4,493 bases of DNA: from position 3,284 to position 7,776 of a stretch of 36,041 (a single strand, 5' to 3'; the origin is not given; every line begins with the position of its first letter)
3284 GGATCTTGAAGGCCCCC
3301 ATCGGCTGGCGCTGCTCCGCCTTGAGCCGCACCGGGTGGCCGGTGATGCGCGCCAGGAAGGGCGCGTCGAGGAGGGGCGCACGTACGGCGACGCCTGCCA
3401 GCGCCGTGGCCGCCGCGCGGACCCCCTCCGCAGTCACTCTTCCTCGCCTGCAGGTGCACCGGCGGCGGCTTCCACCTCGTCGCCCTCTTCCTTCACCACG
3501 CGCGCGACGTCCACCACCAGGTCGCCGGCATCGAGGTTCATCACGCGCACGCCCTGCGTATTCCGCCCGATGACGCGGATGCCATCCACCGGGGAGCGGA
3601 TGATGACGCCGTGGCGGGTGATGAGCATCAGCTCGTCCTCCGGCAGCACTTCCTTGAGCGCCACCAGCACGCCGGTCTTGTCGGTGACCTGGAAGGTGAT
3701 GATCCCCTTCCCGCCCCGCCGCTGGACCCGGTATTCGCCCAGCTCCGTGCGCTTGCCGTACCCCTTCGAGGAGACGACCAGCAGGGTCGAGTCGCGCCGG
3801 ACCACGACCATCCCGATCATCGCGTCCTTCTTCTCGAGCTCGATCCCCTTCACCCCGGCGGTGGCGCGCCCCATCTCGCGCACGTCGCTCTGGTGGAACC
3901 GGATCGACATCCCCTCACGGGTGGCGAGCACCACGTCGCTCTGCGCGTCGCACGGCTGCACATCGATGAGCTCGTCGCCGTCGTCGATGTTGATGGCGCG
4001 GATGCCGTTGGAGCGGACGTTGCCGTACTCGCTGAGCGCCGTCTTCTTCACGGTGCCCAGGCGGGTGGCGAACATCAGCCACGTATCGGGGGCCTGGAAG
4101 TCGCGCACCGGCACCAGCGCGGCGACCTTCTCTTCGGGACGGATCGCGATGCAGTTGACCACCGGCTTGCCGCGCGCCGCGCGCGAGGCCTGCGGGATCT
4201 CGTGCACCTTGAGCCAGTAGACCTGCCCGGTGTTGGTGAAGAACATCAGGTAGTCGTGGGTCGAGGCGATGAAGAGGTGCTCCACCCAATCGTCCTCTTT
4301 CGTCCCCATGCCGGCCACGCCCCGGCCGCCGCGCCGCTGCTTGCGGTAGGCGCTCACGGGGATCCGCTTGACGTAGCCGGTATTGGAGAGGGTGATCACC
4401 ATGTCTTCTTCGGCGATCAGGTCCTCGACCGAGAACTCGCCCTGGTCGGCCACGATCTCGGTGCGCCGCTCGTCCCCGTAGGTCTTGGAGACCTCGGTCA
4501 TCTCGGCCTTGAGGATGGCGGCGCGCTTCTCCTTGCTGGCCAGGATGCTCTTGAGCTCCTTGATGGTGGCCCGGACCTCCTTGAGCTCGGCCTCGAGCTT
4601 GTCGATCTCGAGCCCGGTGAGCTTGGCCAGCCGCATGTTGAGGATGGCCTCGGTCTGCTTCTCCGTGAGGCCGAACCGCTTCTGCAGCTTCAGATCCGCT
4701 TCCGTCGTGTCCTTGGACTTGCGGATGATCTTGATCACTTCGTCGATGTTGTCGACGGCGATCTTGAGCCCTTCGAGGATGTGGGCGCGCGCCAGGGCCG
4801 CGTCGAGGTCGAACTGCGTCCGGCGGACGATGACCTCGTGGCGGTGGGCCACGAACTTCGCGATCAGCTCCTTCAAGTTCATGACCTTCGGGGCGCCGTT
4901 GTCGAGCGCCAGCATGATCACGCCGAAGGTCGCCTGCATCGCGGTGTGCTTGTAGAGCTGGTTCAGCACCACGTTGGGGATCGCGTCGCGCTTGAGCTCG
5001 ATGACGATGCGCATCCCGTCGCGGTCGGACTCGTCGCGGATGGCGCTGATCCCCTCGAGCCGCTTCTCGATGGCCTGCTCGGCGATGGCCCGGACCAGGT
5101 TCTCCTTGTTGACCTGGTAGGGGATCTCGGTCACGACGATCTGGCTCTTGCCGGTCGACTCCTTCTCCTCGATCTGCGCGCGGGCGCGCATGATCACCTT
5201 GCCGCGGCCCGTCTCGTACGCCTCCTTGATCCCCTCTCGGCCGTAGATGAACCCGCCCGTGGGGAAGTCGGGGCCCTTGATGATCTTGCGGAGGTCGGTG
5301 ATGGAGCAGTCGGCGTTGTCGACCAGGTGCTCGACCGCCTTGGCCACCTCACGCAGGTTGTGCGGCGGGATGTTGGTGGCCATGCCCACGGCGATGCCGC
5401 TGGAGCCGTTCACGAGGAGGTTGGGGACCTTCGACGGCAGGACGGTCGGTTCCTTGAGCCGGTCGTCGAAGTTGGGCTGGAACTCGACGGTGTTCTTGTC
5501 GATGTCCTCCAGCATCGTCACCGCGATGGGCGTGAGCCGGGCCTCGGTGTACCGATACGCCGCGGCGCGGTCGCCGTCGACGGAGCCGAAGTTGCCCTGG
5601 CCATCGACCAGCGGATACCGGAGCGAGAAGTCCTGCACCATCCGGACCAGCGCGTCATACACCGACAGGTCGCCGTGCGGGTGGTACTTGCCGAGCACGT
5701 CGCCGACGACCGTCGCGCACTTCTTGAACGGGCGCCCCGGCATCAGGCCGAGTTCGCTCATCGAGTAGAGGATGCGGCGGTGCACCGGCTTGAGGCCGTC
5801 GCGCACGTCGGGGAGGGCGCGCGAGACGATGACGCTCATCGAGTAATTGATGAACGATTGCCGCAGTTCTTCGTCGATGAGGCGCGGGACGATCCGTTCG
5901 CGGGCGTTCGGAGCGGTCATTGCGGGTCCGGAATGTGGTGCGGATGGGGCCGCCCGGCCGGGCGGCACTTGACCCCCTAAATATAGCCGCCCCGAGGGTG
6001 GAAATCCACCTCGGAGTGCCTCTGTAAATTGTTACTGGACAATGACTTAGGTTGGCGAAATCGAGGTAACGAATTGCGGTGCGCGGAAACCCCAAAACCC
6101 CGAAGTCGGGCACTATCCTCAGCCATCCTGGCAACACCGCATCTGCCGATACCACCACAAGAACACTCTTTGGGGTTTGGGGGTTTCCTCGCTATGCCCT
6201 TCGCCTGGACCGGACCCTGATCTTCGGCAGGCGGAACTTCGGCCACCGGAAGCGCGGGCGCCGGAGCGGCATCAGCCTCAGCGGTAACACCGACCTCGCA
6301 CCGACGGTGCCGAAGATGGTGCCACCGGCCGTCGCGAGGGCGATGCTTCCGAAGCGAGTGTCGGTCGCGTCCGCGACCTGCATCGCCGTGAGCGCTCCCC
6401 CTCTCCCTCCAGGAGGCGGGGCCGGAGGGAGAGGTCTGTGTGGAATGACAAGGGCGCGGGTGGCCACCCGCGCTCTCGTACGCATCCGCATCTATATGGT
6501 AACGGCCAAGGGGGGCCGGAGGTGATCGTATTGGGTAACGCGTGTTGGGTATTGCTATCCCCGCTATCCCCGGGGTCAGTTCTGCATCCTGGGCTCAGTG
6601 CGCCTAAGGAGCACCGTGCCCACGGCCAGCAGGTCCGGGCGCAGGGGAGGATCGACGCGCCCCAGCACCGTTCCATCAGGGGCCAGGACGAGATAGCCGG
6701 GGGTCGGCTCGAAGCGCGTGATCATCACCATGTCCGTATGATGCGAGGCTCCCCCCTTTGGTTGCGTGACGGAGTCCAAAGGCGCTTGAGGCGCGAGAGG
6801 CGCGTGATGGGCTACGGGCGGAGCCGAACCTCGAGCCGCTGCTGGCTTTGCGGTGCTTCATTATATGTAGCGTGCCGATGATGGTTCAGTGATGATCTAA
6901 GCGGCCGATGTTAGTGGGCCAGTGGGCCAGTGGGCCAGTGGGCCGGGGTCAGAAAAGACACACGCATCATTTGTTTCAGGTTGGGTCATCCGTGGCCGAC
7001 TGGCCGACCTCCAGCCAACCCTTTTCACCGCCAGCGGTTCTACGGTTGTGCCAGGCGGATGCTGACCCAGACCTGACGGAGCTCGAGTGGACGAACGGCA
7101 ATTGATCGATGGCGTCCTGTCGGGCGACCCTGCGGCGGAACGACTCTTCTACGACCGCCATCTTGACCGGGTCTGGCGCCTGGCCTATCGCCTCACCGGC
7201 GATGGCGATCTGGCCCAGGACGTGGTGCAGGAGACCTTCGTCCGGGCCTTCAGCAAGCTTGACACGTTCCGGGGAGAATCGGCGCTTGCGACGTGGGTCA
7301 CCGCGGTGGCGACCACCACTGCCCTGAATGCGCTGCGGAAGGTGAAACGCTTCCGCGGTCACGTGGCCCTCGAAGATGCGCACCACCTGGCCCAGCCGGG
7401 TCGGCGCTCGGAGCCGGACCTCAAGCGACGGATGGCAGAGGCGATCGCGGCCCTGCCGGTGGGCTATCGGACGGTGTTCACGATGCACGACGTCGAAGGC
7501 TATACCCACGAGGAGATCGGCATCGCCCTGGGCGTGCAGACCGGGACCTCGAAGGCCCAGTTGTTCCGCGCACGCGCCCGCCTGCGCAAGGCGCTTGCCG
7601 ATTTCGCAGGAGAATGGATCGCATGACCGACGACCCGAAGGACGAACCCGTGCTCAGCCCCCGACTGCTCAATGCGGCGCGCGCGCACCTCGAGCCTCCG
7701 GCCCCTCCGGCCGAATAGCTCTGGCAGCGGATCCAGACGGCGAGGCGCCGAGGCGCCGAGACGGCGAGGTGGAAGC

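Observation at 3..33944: Thirteen gene-boundary arrays of locus-specific tandem heptanucleotides, ten arranged as inverted pairs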

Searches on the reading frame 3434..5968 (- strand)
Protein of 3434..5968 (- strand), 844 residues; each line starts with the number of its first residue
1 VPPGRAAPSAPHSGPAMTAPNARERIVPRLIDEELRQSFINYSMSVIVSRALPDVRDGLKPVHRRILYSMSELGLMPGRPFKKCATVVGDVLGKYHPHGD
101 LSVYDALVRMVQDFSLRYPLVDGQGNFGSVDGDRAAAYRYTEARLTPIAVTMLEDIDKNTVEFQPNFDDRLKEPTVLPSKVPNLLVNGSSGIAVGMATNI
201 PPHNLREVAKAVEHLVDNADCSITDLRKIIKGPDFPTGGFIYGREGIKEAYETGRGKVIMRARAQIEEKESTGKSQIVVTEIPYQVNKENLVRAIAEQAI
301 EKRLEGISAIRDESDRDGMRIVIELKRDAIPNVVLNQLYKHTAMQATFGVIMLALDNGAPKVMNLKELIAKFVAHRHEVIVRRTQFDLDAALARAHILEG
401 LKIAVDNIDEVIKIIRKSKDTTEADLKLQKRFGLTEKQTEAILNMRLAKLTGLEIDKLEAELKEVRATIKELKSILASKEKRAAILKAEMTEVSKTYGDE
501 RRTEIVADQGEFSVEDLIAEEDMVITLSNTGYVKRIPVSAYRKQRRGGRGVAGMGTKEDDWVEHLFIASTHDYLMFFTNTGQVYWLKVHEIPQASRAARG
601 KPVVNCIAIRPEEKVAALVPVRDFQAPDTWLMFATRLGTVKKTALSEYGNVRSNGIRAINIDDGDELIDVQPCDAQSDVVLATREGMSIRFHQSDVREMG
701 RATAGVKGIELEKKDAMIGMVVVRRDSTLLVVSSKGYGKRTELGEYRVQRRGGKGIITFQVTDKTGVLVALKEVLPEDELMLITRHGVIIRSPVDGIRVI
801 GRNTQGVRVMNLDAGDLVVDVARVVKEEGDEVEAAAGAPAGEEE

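Call 6: search_protein_families(library=pfam, proteins=[window:3434-5968:-])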
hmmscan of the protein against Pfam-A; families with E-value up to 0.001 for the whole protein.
window:3434-5968:- (844 aa): 2 families
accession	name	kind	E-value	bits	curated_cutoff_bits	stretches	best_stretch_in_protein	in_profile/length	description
PF00521.26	DNA_topoisoIV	-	2e-169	564.5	31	1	50-490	1-431/432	DNA gyrase/topoisomerase IV, subunit A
PF03989.18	DNA_gyraseA_C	-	2.7e-79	260.8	27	6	778-824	1-47/48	DNA gyrase C-terminal domain, beta-propeller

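Call 9: find_related_loci(query=window:3434-5968:-, collection=genome_contigs, flank=10000)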
Query window:3434-5968:- (844 aa) in genome_contigs; peptide patterns used: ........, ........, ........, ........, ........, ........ (x = any residue, [..] = any of these).
600 stretches matched a pattern (row limit reached: there are more); 592 encode a relative of the query (tblastn E <= 1e-3); the best 80 are kept; 80 distinct loci.
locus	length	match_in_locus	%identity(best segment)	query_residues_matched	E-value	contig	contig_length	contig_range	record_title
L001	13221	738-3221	92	17-844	0e+0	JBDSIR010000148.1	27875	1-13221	MAG: Gemmatimonadales bacterium isolate cluster1_bin.303 k127_10675660, whole genome shotgun sequence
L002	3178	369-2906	85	6-844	0e+0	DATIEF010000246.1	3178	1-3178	MAG TPA_asm: Gemmatimonadales bacterium isolate SMAG_U16362 k141_1127625, whole genome shotgun sequence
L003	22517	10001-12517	81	5-841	0e+0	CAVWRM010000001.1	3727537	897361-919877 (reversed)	MAG: uncultured Gemmatimonadales bacterium isolate MFD04944.bin.1.90 genome assembly, contig: contig_25021, whole genome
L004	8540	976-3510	81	2-838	0e+0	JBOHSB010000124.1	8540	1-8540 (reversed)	MAG: Gemmatimonadales bacterium isolate TC-S_metawrap_bin.265 k127_1319811, whole genome shotgun sequence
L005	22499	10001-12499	80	5-838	0e+0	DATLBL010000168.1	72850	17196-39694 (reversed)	MAG TPA_asm: Gemmatimonadales bacterium isolate SMAG_U14297 k141_8828748, whole genome shotgun sequence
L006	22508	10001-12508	80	1-838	0e+0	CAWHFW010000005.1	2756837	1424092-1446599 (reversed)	MAG: uncultured Gemmatimonadales bacterium isolate MFD00392.bin.2.68 genome assembly, contig: contig_5291, whole genome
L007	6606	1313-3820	81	2-836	0e+0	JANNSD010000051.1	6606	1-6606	MAG: Gemmatimonadota bacterium isolate SOY_31_metabat_278 SOY_31_k141_2073076, whole genome shotgun sequence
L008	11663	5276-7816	79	3-844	0e+0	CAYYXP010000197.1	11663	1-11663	MAG TPA_asm: uncultured Gemmatimonadaceae bacterium isolate binchicken_co165_206 genome assembly, contig: k141_1840328,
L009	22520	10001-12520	80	3-841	0e+0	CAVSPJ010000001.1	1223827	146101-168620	MAG: uncultured Gemmatimonadales bacterium isolate MFD01275.bin.2.206 genome assembly, contig: contig_1742, whole genome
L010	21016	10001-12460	81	4-826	0e+0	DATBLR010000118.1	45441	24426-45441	MAG TPA_asm: Gemmatimonadales bacterium isolate SMAG_U3977 k141_2173293, whole genome shotgun sequence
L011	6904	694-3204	79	1-837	0e+0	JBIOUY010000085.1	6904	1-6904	MAG: Gemmatimonadales bacterium isolate MAG122 k127_2090002, whole genome shotgun sequence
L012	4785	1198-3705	80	5-840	0e+0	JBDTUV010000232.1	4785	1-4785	MAG: Gemmatimonadales bacterium isolate cluster3_bin.52 NODE_103049_length_4785_cov_6.095772, whole genome shotgun seque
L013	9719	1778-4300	79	1-840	0e+0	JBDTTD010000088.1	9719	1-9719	MAG: Gemmatimonadales bacterium isolate cluster3_bin.288 NODE_32510_length_9719_cov_8.503518, whole genome shotgun seque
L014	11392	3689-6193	81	3-841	0e+0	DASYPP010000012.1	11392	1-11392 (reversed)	MAG TPA_asm: Gemmatimonadales bacterium isolate SMAG_U4459 k141_1599306, whole genome shotgun sequence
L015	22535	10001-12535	80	3-844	0e+0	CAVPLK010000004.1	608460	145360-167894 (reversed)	MAG: uncultured Gemmatimonadales bacterium isolate MFD09964.bin.1.362 genome assembly, contig: contig_40770, whole genom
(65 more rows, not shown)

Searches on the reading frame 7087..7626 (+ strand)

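Call 6: search_protein_families(library=pfam, proteins=[window:7087-7626:+])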
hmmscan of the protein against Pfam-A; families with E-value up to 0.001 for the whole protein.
window:7087-7626:+ (179 aa): 4 families
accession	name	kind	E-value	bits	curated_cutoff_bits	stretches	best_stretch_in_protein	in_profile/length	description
PF04542.20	Sigma70_r2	-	2.4e-18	66.1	24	1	21-88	1-70/71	Sigma-70 region 2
PF08281.18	Sigma70_r4_2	-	3e-15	56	25.7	1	114-166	2-54/54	Sigma-70, region 4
PF04545.22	Sigma70_r4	-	8.3e-07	28.9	24.1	1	119-168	1-50/50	Sigma-70, region 4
PF07638.17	Sigma70_ECF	-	0.00042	20.7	21.1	1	5-171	6-184/185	ECF sigma factor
